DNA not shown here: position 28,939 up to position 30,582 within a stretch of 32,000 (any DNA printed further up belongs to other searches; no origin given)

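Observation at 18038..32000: Surface-glycan locus: secreted TIGR03790-like protein divergent from an MsbA/PglK-type ABC half-transporter and a translationally coupled glycosyltransferase operon, with no Wzx/Wzy, Wzm/Wzt or priming transferase in view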

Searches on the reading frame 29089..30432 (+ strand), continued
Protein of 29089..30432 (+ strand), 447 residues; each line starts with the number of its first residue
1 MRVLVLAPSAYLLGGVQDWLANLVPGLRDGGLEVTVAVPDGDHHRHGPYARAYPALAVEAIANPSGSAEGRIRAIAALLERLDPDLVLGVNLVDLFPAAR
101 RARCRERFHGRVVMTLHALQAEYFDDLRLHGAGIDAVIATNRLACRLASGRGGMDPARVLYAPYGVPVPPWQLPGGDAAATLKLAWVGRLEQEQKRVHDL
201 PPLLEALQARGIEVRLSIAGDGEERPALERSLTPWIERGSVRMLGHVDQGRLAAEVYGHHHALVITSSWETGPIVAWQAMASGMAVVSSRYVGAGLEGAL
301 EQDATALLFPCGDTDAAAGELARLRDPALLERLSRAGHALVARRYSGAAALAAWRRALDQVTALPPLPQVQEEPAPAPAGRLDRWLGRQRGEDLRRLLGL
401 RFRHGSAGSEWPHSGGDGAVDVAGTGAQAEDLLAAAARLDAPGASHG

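Call 31: find_homologous_proteins(query=L049:13133-14053:+, max_evalue=0.001)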
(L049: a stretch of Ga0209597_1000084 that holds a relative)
Query L049:13133-14053:+ (306 aa): 260 proteins with E <= 0.001 among 8000 candidates; the best 120 are listed.
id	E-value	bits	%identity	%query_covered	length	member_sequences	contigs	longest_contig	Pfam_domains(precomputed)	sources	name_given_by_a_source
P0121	9.6e-193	657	98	100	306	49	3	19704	PF09721.16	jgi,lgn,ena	jgi:cyanoexosortase A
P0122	1.9e-176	604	89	100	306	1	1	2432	PF09721.16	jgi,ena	jgi:cyanoexosortase A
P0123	2.1e-176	604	89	100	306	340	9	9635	PF09721.16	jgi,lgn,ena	jgi:cyanoexosortase A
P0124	5.7e-176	602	89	100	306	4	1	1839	PF09721.16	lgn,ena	-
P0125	1.3e-175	601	88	100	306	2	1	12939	PF09721.16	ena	-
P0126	8.9e-175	598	88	100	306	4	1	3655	PF09721.16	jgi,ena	jgi:cyanoexosortase A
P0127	8.1e-174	595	87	100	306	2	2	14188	PF09721.16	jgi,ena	jgi:cyanoexosortase A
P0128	1.6e-173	594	88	100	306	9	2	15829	PF09721.16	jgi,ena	-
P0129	7.0e-172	589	86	100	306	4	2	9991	PF09721.16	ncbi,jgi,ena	jgi:cyanoexosortase A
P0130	2.5e-171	587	85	100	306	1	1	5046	PF09721.16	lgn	-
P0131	8.3e-170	582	85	100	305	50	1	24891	PF09721.16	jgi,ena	jgi:cyanoexosortase A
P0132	2.9e-166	570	82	100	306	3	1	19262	PF09721.16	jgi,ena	jgi:cyanoexosortase A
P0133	4.8e-164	563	82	100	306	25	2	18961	PF09721.16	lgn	-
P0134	8.5e-147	507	86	86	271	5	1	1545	PF09721.16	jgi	jgi:cyanoexosortase A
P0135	2.9e-144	498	73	100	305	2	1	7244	PF09721.16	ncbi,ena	ncbi:MAG: archaeosortase/exosortase family protein [Cyanobium sp. ELA507]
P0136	1.0e-143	496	72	99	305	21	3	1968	PF09721.16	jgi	-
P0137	4.6e-137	475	70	97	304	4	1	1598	PF09721.16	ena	-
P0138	6.2e-135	468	74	93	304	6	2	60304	PF09721.16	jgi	-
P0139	3.8e-134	465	68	97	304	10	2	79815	PF09721.16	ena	-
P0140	8.8e-134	464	68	97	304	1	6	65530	PF09721.16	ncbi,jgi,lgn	jgi:cyanoexosortase A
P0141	2.5e-133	462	67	97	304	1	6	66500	PF09721.16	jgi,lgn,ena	jgi:cyanoexosortase A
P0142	1.8e-132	459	71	96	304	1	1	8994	PF09721.16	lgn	-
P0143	2.4e-132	459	72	93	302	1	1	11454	PF09721.16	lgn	-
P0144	8.7e-132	457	72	93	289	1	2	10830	PF09721.16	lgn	-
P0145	1.5e-131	456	71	94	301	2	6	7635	PF09721.16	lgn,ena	-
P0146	2.4e-131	456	85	79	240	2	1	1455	PF09721.16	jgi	jgi:cyanoexosortase A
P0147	1.7e-130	453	69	98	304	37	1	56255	PF09721.16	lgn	-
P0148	1.7e-130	453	71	97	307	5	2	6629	PF09721.16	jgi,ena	jgi:cyanoexosortase A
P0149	1.7e-129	450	72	95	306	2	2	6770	PF09721.16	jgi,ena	jgi:cyanoexosortase A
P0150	4.8e-128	445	68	96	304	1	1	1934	PF09721.16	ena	-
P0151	1.6e-126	440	70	95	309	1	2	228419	PF09721.16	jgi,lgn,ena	-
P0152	1.8e-126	440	68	96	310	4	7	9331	PF09721.16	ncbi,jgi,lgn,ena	jgi:cyanoexosortase A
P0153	2.3e-126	439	66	96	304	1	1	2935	PF09721.16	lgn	-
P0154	2.5e-126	439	67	97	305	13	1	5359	PF09721.16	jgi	-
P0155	2.5e-126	439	68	95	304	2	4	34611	PF09721.16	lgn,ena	-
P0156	2.5e-126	439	66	96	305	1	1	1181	PF09721.16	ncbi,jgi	jgi:cyanoexosortase A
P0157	2.9e-126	439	67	98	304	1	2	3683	PF09721.16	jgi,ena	jgi:cyanoexosortase A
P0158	3.7e-126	439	67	98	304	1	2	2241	PF09721.16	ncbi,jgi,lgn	jgi:cyanoexosortase A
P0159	2.1e-125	436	66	98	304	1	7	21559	PF09721.16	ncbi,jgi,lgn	jgi:cyanoexosortase A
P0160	2.1e-125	436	66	96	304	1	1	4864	PF09721.16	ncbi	ncbi:MAG: exosortase/archaeosortase family protein [Cyanobium sp.]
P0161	8.4e-125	434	71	91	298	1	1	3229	PF09721.16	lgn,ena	-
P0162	5.4e-124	432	67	96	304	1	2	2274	PF09721.16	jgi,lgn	jgi:cyanoexosortase A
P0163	5.5e-124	432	66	97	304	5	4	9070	PF09721.16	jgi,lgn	jgi:cyanoexosortase A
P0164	6.1e-124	431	66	96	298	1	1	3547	PF09721.16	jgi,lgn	-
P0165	4.3e-122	425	64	96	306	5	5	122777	PF09721.16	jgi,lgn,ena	jgi:cyanoexosortase A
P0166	5.7e-121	422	68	91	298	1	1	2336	PF09721.16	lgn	-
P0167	7.8e-117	408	68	83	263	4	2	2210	PF09721.16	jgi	jgi:cyanoexosortase A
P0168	3.0e-116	406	61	99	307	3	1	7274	PF09721.16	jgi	jgi:cyanoexosortase A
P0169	1.4e-115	404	64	89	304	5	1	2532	PF09721.16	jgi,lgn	jgi:cyanoexosortase A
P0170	2.4e-115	403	63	92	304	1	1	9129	PF09721.16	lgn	-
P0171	8.2e-115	402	60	99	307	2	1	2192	PF09721.16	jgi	jgi:cyanoexosortase A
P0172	9.7e-115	401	61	94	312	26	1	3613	PF09721.16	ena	-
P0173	1.4e-114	401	64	89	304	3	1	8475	PF09721.16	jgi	jgi:cyanoexosortase A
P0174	2.2e-114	400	60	99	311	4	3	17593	PF09721.16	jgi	-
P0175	3.2e-114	400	61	97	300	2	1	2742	PF09721.16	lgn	-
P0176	1.3e-113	398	60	94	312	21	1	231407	PF09721.16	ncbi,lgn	-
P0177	1.9e-113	397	60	97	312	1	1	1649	PF09721.16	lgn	-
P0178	2.1e-113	397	61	95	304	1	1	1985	PF09721.16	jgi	jgi:cyanoexosortase A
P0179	3.2e-113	396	59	99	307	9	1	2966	PF09721.16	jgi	jgi:cyanoexosortase A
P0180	1.0e-112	395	61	95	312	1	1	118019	PF09721.16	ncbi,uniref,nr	ncbi:archaeosortase/exosortase family protein [Synechococcus sp. CCY 9618]|uniref:archaeosortase/exo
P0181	2.5e-112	393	61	94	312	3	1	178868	PF09721.16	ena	-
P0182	2.9e-112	393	60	99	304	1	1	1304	PF09721.16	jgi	jgi:cyanoexosortase A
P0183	3.5e-112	393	60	94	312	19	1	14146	PF09721.16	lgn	-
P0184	3.6e-112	393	61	94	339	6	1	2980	PF09721.16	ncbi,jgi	jgi:cyanoexosortase A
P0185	6.3e-112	392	61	99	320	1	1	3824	PF09721.16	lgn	-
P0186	7.2e-112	392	59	99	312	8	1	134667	PF09721.16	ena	-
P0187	1.1e-111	391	59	94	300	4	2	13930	PF09721.16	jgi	jgi:cyanoexosortase A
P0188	1.6e-111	391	59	94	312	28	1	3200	PF09721.16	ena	-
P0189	2.9e-111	390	59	94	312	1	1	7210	PF09721.16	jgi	jgi:cyanoexosortase A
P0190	4.8e-111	389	60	99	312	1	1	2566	PF09721.16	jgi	jgi:cyanoexosortase A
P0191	5.2e-111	389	59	97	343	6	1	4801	PF09721.16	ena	-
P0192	7.4e-111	389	60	94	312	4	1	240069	PF09721.16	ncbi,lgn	-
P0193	4.1e-110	386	59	94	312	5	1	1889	PF09721.16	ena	-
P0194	6.0e-110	386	60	96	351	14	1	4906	PF09721.16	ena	-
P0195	6.6e-110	385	56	96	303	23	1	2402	PF09721.16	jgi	jgi:cyanoexosortase A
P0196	1.1e-109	385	62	93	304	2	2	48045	PF09721.16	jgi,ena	jgi:cyanoexosortase A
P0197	4.6e-109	383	58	94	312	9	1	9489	PF09721.16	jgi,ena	jgi:cyanoexosortase A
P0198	5.0e-109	383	61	93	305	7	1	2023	PF09721.16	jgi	jgi:cyanoexosortase A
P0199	6.6e-109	382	58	98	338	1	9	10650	PF09721.16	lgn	-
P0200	7.0e-109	382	57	100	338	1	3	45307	PF09721.16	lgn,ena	-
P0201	1.3e-108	381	60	93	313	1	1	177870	PF09721.16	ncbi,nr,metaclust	ncbi:MAG: hypothetical protein ER33_03555 [Cyanobium sp. CACIAM 14]|nr:MAG: hypothetical protein ER3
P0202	2.3e-108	380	61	93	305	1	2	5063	PF09721.16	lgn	-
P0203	2.4e-108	380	58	95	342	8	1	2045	PF09721.16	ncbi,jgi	jgi:cyanoexosortase A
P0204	4.1e-108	380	59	87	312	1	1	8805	PF09721.16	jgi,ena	-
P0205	4.8e-108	379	59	95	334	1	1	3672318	PF09721.16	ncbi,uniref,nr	ncbi:exosortase/archaeosortase family protein [Synechococcus sp. CBW1004]|uniref:exosortase/archaeos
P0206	2.7e-107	377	60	96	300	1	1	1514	PF09721.16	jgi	jgi:cyanoexosortase A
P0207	2.9e-107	377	58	94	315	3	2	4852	PF09721.16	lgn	-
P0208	3.2e-107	377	60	93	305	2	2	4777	PF09721.16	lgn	-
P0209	3.9e-107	376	60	93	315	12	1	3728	PF09721.16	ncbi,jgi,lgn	jgi:cyanoexosortase A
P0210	6.5e-107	376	58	93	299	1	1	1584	PF09721.16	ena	-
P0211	1.8e-106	374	62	93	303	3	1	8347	PF09721.16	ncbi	ncbi:MAG: exosortase/archaeosortase family protein [Cyanobium sp.]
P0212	2.3e-106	374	58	93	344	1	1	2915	PF09721.16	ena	-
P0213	2.3e-106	374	59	96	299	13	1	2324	PF09721.16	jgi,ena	jgi:cyanoexosortase A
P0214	2.6e-106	374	58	100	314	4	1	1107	PF09721.16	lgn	-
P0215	4.3e-106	373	60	94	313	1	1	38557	PF09721.16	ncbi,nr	ncbi:MAG: exosortase/archaeosortase family protein [Synechococcaceae cyanobacterium]|nr:exosortase/a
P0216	9.0e-106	372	59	94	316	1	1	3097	PF09721.16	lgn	-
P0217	1.1e-105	372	58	99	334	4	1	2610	PF09721.16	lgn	-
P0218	1.6e-105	371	58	93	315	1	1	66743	PF09721.16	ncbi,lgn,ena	-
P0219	1.9e-105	371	59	92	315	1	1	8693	PF09721.16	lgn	-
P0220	2.2e-105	371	58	93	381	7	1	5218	PF09721.16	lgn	-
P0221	3.1e-105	370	59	95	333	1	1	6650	PF09721.16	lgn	-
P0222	4.7e-105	369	56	92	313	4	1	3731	PF09721.16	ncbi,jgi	jgi:cyanoexosortase A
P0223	5.5e-105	369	58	93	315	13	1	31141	PF09721.16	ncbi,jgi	jgi:cyanoexosortase A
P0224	5.6e-105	369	58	93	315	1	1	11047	PF09721.16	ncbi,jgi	jgi:cyanoexosortase A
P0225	6.8e-105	369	58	95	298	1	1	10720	PF09721.16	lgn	-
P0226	1.3e-104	368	58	95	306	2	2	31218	PF09721.16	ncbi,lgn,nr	ncbi:exosortase/archaeosortase family protein [Cyanobium sp. FGCU-52]|nr:exosortase/archaeosortase f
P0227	3.8e-104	366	56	95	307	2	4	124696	PF09721.16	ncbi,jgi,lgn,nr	ncbi:archaeosortase/exosortase family protein [Cyanobium sp. FGCU-6]|jgi:cyanoexosortase A|nr:archae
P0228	5.5e-104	366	56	95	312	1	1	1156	PF09721.16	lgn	-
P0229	1.1e-103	365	58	93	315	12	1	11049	PF09721.16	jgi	jgi:cyanoexosortase A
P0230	3.5e-103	363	59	92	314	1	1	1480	PF09721.16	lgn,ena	-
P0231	3.7e-103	363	56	96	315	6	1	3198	PF09721.16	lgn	-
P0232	1.2e-102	361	56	96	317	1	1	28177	PF09721.16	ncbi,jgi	jgi:cyanoexosortase A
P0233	1.3e-102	361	56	93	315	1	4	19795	PF09721.16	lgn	-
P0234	2.6e-102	360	57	93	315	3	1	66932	PF09721.16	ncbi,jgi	jgi:cyanoexosortase A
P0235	2.8e-102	360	57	94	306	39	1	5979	PF09721.16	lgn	-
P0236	3.2e-102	360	56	93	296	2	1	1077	PF09721.16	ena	-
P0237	5.6e-102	359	56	85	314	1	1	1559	PF09721.16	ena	-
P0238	7.6e-102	359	57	94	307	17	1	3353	PF09721.16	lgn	-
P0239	7.8e-102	359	58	89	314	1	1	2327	PF09721.16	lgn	-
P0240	1.2e-101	358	56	93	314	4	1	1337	PF09721.16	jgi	jgi:cyanoexosortase A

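Call 32: find_encoding_contigs(protein=P0180, flank=10000, max_places=2)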
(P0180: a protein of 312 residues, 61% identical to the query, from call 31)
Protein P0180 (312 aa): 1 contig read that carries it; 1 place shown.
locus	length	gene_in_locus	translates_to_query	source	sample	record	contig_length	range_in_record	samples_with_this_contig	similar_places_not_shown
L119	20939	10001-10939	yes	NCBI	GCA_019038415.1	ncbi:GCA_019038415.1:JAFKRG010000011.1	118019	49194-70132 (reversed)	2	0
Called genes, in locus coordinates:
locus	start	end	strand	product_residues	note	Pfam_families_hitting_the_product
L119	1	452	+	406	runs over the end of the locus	PF20706:GT4-conflict, PF00534:Glycos_transf_1, PF13692:Glyco_trans_1_4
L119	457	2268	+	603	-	PF13522:GATase_6, PF13537:GATase_7, PF00733:Asn_synthase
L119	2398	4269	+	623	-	PF02543:Carbam_trans_N, PF16861:Carbam_trans_C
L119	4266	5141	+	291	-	PF00535:Glycos_transf_2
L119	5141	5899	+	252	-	-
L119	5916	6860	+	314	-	-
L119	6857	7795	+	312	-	PF00953:Glycos_transf_4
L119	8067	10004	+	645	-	PF13727:CoA_binding_3, PF00106:adh_short (weak), PF01073:3Beta_HSD (weak), PF01370:Epimerase, PF02719:Polysacc_synt_2, PF04321:RmlD_sub_bind (weak), PF16363:GDP_Man_Dehyd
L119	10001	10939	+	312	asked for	PF09721:Exosortase_EpsH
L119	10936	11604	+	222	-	-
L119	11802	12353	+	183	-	-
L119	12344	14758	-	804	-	PF01656:CbiA (faint), PF13614:AAA_31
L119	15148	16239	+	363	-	PF02563:Poly_export, PF10531:SLBB, PF22461:SLBB_2 (weak), PF10531:SLBB, PF22461:SLBB_2 (weak)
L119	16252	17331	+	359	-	-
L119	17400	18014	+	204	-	PF13505:OMP_b-brl (weak)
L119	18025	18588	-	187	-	PF27721:UCP020893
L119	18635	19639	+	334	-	PF03193:RsgA_GTPase (faint), PF00350:Dynamin_N (faint), PF01926:MMR_HSR1, PF02421:FeoB_N, PF00009:GTP_EFTU, PF07650:KH_2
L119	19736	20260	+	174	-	PF09367:CpeS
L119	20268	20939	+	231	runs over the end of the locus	PF01746:tRNA_m1G_MT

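Call 34: search_protein_families(library=ncbifam, proteins=[L119:5141-5899:+, L119:5916-6860:+, L119:6857-7795:+, L119:8067-10004:+, L119:10001-10939:+, L119:10936-11604:+, L119:11802-12353:+, L119:12344-14758:-, L119:15148-16239:+, L119:16252-17331:+], max_evalue=0.001)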
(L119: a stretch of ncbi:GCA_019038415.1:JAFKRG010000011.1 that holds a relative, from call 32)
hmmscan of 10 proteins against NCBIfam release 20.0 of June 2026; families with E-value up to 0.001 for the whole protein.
L119:5141-5899:+ (252 aa): 0 families

L119:5916-6860:+ (314 aa): 0 families

L119:6857-7795:+ (312 aa): 3 families
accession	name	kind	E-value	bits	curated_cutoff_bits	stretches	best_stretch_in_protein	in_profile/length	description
TIGR02380.1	ECA_wecA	exception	2.8e-25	89.2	326.05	1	32-274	27-298/346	UDP-N-acetylglucosamine--undecaprenyl-phosphate N-acetylglucosaminephosphotransferase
NF053644.1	MraY_archaea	equivalog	6.5e-21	75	450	1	100-273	162-332/340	pseudomurein biosynthesis MraY family phospho-N-acetylmuramoyl-pentapeptide-transferase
TIGR00445.1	mraY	equivalog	1e-14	54.7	192.05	1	114-267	131-301/321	phospho-N-acetylmuramoyl-pentapeptide-transferase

L119:8067-10004:+ (645 aa): 32 families (the best 25 are shown)
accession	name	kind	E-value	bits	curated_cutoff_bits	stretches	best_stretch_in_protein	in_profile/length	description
TIGR03589.1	PseB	equivalog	2.5e-49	168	407.75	1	294-575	3-265/324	UDP-N-acetylglucosamine 4,6-dehydratase (inverting)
TIGR04130.1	FnlA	equivalog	2e-40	138.7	730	1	295-572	4-265/337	UDP-N-acetylglucosamine 4,6-dehydratase/5-epimerase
TIGR03025.1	EPS_sugtrans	subfamily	7.7e-16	58.4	295.55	1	25-273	2-242/445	exopolysaccharide biosynthesis polyprenyl glycosylphosphotransferase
TIGR03023.1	WcaJ_sugtrans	equivalog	2.1e-11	43.8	410.75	1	25-270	2-244/453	undecaprenyl-phosphate glucose phosphotransferase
TIGR04180.1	EDH_00030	hypoth_equivalog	1.3e-10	40.9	475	1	298-423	1-123/297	NAD-dependent 4,6-dehydratase LegB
TIGR01179.1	galE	equivalog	9.1e-08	31.3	262.3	1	298-442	2-156/332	UDP-glucose 4-epimerase GalE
TIGR03466.1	HpnA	hypoth_equivalog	1.1e-07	31.1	367.65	1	297-424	2-116/327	hopanoid-associated sugar epimerase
TIGR01181.1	dTDP_gluc_dehyt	equivalog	4.6e-07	29.2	365.1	1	298-423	2-127/321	dTDP-glucose 4,6-dehydratase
NF004526.0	PRK05872.1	subfamily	1.1e-06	27.9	276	1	293-364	8-75/297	short-chain dehydrogenase/reductase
NF045894.1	PKS_plus_SDR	equivalog_domain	1.2e-06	26.4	1740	1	297-399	1159-1266/1515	type I polyketide synthase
NF006565.0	PRK09072.1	equivalog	1.9e-06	27.6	238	1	294-398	4-107/265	SDR family oxidoreductase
NF043036.1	ErythonDh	equivalog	3.8e-06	26.3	325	1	298-421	3-124/321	D-erythronate dehydrogenase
TIGR03570.1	NeuD_NnaD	subfamily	4.3e-06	26.5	160.8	1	162-252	3-89/202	NeuD/PglB/VioB family sugar acetyltransferase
NF042422.1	oxyalk_red_OleD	equivalog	4.4e-06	26.3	580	1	298-424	3-113/329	2-alkyl-3-oxoalkanoate reductase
NF041293.1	G6PDh_Azf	equivalog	6.4e-06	25.8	400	1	296-426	3-120/252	NAD-dependent glucose-6-phosphate dehydrogenase Azf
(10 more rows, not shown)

L119:10001-10939:+ (312 aa): 14 families
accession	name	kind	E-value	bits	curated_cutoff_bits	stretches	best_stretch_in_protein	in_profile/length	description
TIGR03763.1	cyanoexo_CrtA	exception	7.5e-36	123.9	150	1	33-292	5-257/260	cyanoexosortase A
NF033464.1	cyanoexo_CrtC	exception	8.7e-19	68.1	225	1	157-296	142-277/278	cyanoexosortase C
TIGR02602.1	8TM_EpsH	subfamily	1.5e-14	54.1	105.55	1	80-291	35-238/241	exosortase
TIGR04178.1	exo_archaeo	signature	9.5e-13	48.3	23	1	196-290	1-91/97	exosortase/archaeosortase family protein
TIGR03109.2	exosort_XrtA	exception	2.9e-11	43.3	208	1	35-291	9-257/261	exosortase A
NF038142.1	exosort_XrtW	exception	4.3e-11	41.8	425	1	75-279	51-251/494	exosortase W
TIGR04156.1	cyanoexo_CrtB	exception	1.5e-10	41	300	1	161-286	136-259/280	cyanoexosortase B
NF046081.1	exosort_XrtX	exception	1.4e-09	38.1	170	1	161-294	34-161/168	exosortase X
TIGR04152.1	exosort_VPLPA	exception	3.7e-07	29.6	400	1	119-292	73-241/486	VPLPA-CTERM-specific exosortase XrtD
TIGR03762.1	archaeo_artC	exception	1.3e-06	28.5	100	1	174-288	155-269/274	archaeosortase C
NF035943.2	exosort_XrtV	exception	3.1e-05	23.4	313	1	60-289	33-262/270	exosortase V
TIGR04124.1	archaeo_artE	exception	0.00037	20.6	95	1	158-296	26-152/153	archaeosortase family protein ArtE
TIGR04476.1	exosort_XrtN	exception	0.00062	19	200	1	138-254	94-214/406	exosortase N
TIGR04489.1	exosort_XrtO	exception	0.00069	18.5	250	1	161-256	128-223/451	exosortase O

L119:10936-11604:+ (222 aa): 0 families

L119:11802-12353:+ (183 aa): 0 families

L119:12344-14758:- (804 aa): 14 families
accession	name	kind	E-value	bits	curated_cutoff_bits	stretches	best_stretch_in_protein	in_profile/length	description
TIGR01007.1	eps_fam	subfamily_domain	9.3e-38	129.8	108.05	1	480-687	2-203/204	polysaccharide biosynthesis tyrosine autokinase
NF008568.0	PRK11519.1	equivalog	2.8e-34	118.4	1068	1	374-695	394-718/720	tyrosine-protein kinase Wzc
NF007350.0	PRK09841.1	equivalog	1.3e-29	102.9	1248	1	479-693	513-723/726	tyrosine-protein kinase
TIGR01005.1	eps_transp_fam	subfamily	1.8e-28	99.2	411.7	1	473-692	522-737/754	exopolysaccharide transport protein family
TIGR03018.1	pepcterm_TyrKin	hypoth_equivalog_domain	2.7e-27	95.5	230.65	1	492-658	30-198/207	XrtA-associated tyrosine autokinase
TIGR03029.1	EpsG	equivalog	3.1e-24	85.6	313.8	1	478-670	84-274/274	chain length determinant protein tyrosine kinase EpsG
TIGR03007.1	pepcterm_ChnLen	equivalog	2.5e-16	59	278.85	1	113-453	119-462/498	XrtA system polysaccharide chain length determinant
TIGR01969.1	minD_arch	subfamily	6.1e-10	38.7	201.75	1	498-671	1-170/251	cell division ATPase MinD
TIGR01010.1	BexC_CtrB_KpsE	subfamily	1.1e-08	34.6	437.5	1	318-428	245-360/362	polysaccharide export inner-membrane protein, BexC/CtrB/KpsE family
TIGR01006.1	polys_exp_MPA1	subfamily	5.1e-08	32.6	296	1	397-452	167-222/226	CspC family polysaccharide chain length determinant protein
TIGR01968.1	minD_bact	equivalog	2.4e-06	27.1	212.9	1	499-618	3-121/261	septum site-determining protein MinD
TIGR03017.1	EpsF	equivalog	0.00011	21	422.75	1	280-451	269-443/444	chain length determinant protein EpsF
NF047398.1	AAA_KGGVGR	domain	0.00061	20.2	90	0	508-563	13-71/190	KGGVGR-motif variant AAA ATPase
TIGR03371.1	cellulose_yhjQ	equivalog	0.00075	19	157.85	0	499-618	3-124/246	cellulose biosynthesis protein BcsQ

L119:15148-16239:+ (363 aa): 4 families
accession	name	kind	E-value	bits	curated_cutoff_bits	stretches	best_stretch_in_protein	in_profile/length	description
TIGR03028.1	EpsE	equivalog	1.4e-21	76.9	262.65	1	53-216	2-162/239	polysaccharide export protein EpsE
TIGR03027.2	pepcterm_export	equivalog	6.4e-19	68.3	180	2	53-215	3-166/169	XrtA/PEP-CTERM system exopolysaccharide export protein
NF011658.0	PRK15078.1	subfamily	5.5e-14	51.7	333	1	72-291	113-310/380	polysaccharide export protein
NF041843.1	EpsY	equivalog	2.7e-12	46.3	320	2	77-172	75-170/211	exopolysaccharide export protein EpsY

L119:16252-17331:+ (359 aa): 0 families
